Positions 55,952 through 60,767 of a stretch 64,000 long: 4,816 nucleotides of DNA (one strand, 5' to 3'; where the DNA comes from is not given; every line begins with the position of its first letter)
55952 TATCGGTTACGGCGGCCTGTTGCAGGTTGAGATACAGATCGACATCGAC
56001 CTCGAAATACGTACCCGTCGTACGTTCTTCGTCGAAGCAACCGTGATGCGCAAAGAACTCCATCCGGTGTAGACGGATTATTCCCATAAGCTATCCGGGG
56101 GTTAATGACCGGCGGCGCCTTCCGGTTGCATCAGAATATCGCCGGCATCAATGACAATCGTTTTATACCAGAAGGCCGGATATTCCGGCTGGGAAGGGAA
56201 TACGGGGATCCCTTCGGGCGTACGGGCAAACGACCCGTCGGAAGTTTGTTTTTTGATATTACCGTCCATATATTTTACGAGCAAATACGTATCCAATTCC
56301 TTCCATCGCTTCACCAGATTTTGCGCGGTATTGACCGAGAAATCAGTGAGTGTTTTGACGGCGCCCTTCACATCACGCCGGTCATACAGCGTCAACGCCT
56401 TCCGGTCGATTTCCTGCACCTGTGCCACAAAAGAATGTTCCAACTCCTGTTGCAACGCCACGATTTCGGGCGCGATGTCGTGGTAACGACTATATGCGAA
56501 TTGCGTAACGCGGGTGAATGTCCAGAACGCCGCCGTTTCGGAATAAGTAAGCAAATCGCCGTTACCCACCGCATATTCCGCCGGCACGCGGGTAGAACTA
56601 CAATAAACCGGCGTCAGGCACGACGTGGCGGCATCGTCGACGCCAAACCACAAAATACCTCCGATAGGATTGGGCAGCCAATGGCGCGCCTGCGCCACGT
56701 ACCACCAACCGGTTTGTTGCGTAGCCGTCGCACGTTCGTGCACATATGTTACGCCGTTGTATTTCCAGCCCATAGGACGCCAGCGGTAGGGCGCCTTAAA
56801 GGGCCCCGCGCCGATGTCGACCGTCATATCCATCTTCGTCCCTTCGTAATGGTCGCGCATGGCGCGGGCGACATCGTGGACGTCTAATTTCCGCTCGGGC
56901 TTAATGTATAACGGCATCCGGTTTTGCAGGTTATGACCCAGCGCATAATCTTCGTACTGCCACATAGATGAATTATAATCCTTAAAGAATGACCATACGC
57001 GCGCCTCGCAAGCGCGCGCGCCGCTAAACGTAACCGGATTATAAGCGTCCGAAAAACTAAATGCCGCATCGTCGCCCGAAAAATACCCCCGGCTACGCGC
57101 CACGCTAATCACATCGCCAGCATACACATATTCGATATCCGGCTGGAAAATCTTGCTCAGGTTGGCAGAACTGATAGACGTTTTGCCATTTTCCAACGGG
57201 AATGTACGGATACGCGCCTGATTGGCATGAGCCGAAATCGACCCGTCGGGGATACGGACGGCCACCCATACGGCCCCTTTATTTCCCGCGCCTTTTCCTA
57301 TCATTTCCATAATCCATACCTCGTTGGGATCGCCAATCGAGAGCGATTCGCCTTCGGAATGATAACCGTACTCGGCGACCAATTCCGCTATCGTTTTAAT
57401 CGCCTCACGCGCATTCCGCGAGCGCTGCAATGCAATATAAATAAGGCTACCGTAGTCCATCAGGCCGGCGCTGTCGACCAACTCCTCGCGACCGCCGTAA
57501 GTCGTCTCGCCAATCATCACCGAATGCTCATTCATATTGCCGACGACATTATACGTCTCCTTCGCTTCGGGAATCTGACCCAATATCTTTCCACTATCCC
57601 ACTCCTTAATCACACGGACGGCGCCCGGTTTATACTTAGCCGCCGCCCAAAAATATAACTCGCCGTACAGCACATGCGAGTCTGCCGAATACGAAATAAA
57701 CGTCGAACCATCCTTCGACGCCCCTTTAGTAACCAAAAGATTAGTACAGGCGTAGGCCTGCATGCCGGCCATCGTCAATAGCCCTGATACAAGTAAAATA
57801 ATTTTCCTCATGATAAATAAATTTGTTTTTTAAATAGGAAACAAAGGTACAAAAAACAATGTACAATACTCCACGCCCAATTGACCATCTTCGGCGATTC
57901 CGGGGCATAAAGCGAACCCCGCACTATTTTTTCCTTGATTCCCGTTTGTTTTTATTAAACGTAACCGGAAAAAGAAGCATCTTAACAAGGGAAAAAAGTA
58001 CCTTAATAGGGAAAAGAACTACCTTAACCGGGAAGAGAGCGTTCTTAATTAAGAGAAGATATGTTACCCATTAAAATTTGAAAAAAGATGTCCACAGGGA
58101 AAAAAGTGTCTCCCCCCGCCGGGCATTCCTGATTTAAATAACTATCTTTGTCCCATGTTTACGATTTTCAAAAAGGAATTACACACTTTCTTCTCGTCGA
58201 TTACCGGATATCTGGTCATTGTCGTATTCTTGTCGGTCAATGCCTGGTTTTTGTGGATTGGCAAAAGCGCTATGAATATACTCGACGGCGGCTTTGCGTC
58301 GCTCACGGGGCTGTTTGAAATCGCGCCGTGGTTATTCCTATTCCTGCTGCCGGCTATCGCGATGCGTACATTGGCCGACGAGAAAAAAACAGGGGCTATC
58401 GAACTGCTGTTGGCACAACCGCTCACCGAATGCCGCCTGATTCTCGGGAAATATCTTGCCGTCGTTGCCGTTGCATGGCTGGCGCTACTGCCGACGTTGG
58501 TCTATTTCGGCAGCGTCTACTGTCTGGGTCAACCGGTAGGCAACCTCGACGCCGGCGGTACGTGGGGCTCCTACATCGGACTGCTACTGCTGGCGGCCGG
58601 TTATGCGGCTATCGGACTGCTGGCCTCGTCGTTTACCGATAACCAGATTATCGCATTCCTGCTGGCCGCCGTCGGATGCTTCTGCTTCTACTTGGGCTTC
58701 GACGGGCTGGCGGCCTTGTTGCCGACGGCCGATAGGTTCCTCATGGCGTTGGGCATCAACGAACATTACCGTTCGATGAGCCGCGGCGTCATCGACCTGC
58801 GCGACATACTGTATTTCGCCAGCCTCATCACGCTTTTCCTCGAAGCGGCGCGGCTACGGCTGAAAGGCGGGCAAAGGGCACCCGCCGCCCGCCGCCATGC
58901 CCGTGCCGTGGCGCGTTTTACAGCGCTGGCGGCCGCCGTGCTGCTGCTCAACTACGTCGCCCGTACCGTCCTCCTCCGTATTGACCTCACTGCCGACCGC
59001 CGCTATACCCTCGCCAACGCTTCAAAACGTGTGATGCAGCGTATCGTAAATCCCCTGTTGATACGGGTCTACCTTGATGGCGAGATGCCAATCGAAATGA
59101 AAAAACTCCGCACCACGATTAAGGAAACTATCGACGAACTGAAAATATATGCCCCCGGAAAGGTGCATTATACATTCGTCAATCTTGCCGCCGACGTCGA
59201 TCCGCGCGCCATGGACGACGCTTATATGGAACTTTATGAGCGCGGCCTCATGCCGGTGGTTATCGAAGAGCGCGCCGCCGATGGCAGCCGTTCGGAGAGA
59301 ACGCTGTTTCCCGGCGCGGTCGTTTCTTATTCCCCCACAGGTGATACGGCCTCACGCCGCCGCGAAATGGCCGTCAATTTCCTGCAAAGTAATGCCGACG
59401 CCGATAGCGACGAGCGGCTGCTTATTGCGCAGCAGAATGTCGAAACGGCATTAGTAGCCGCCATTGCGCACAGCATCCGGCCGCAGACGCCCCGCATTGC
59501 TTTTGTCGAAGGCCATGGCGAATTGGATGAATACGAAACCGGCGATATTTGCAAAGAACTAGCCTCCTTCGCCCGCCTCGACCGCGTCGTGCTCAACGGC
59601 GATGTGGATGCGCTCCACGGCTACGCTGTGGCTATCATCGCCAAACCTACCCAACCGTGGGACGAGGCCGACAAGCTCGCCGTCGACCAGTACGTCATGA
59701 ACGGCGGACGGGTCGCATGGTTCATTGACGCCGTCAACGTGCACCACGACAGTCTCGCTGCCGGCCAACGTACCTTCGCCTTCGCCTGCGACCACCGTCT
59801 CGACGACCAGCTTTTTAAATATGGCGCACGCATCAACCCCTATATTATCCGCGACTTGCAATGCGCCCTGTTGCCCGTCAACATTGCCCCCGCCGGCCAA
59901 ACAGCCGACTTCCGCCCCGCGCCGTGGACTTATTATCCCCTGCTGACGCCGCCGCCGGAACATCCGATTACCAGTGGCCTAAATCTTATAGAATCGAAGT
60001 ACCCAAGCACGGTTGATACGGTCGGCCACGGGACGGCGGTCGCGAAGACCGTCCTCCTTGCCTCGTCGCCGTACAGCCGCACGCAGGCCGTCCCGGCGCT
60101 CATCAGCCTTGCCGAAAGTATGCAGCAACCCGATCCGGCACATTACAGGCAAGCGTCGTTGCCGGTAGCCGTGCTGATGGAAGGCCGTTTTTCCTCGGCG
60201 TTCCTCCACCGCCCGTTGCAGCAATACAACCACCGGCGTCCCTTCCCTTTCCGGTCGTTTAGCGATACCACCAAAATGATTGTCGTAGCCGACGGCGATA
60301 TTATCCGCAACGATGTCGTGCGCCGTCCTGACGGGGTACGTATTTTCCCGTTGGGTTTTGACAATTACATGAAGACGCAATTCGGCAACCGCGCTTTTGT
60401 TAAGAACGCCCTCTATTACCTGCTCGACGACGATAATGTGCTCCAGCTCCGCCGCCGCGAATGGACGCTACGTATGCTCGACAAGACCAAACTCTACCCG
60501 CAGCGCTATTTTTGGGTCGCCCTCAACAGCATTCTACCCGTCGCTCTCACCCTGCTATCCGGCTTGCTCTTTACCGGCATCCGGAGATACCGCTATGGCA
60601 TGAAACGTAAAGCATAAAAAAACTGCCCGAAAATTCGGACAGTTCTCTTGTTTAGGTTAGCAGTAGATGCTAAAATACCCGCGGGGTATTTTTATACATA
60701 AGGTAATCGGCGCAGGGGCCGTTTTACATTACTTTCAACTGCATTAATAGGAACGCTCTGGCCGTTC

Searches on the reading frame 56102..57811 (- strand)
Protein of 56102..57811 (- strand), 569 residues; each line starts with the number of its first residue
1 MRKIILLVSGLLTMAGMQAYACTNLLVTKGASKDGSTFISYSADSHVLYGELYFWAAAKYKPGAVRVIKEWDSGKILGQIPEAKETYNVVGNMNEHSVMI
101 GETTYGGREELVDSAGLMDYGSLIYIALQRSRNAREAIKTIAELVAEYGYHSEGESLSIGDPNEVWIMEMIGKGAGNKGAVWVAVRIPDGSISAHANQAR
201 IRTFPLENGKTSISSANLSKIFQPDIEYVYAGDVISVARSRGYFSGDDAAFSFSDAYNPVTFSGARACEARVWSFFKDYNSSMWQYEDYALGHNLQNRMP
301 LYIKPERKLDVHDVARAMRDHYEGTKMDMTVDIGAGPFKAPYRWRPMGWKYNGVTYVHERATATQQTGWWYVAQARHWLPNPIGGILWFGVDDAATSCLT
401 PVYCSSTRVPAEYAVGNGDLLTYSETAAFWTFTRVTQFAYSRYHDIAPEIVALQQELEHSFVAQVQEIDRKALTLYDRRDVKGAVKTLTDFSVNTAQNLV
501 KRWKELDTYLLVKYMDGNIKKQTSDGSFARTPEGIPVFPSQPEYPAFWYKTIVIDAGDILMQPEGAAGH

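Call 93: search_protein_families(library=pfam, proteins=[window:56102-57811:-], max_evalue=0.0001)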
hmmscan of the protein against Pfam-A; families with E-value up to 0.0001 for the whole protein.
window:56102-57811:- (569 aa): 1 family
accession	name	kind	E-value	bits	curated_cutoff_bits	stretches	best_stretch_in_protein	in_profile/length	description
PF03577.20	Peptidase_C69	-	5.8e-75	253.2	23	2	78-454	76-400/402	Peptidase family C69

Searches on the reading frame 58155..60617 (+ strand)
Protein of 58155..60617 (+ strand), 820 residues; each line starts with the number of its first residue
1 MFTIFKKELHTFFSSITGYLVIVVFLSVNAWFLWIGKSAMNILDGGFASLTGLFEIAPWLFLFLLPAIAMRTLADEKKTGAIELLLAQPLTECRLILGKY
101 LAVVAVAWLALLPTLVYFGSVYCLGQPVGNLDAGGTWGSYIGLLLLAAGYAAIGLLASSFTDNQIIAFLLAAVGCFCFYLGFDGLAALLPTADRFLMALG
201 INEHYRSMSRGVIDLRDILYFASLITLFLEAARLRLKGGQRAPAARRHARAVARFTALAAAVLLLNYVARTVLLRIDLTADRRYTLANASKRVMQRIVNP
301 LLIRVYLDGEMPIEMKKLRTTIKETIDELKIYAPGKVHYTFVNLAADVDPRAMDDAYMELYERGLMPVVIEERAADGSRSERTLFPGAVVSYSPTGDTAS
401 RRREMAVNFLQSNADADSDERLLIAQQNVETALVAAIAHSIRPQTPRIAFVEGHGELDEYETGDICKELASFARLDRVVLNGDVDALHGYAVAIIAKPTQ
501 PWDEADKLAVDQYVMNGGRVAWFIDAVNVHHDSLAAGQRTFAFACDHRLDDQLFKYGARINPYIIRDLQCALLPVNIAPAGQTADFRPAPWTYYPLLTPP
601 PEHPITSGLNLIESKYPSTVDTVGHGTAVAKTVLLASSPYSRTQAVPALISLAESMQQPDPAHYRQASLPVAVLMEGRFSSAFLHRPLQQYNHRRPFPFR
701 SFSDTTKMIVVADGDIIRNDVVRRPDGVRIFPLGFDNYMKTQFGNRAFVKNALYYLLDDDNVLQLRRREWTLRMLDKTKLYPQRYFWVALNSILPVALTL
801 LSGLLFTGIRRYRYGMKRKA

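Call 93: search_protein_families(library=pfam, proteins=[window:58155-60617:+], max_evalue=0.0001)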
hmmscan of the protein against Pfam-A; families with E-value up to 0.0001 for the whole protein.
window:58155-60617:+ (820 aa): 5 families
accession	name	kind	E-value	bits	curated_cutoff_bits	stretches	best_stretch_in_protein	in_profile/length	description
PF09822.16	ABC_transp_aux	-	1.8e-70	237.9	34.7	1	446-752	2-288/288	ABC-type uncharacterized transport system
PF23357.1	DUF7088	-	5.9e-21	75.1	27.8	1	281-391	2-105/105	Domain of unknown function (DUF7088)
PF12698.13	ABC2_membrane_3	-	5.8e-11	42.5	31.6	1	53-180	166-287/347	ABC-2 family transporter protein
PF12679.13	ABC2_membrane_2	-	3.6e-10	40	27.2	1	63-187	80-204/283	ABC-2 family transporter protein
PF13346.12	ABC2_membrane_5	-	7.7e-05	22.8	25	0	59-179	41-161/205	ABC-2 family transporter protein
